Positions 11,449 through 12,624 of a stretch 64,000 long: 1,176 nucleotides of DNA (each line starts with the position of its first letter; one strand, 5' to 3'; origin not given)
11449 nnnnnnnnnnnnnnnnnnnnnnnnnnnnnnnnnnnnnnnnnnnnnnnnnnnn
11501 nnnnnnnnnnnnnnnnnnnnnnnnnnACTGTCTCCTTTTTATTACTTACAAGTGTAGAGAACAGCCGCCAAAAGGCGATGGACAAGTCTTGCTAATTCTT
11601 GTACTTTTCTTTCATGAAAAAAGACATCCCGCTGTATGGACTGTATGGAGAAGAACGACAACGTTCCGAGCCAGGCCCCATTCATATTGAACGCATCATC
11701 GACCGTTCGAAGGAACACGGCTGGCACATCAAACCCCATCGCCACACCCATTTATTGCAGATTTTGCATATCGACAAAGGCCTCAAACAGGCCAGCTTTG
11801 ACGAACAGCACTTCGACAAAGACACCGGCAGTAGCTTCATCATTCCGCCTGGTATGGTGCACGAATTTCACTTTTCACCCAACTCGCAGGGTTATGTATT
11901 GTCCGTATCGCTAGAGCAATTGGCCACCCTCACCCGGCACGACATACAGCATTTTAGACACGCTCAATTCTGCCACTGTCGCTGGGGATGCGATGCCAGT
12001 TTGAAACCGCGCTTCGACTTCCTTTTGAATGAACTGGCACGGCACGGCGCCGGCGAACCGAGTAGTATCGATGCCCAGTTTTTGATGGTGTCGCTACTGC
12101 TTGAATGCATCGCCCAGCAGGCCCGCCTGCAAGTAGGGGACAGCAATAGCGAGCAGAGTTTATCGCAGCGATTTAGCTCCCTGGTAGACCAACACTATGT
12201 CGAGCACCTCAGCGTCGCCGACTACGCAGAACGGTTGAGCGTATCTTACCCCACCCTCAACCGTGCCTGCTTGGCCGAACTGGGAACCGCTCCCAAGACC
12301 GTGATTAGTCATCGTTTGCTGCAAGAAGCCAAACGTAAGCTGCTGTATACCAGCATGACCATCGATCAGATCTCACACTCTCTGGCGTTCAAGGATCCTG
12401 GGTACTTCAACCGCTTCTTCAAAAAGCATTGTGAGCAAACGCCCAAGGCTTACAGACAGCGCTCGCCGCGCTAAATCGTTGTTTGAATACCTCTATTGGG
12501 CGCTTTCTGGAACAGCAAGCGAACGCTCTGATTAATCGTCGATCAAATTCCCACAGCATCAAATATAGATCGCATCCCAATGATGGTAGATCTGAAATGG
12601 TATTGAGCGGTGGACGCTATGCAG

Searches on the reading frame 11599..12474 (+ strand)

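Call 6: search_protein_families(library=pfam, proteins=[window:11599-12474:+], max_evalue=0.00001)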
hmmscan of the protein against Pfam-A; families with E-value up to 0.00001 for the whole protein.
window:11599-12474:+ (291 aa): 3 families
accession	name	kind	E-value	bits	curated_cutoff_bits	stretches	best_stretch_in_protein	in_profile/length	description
PF12833.13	HTH_18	-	3e-21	75.9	33.6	1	209-288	1-80/80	Helix-turn-helix domain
PF00165.29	HTH_AraC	-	7.6e-11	42.3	26.6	1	251-287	7-42/42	Bacterial regulatory helix-turn-helix proteins, AraC family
PF02311.25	AraC_binding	-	9.4e-11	42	21.1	1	39-161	11-131/135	AraC-like ligand binding domain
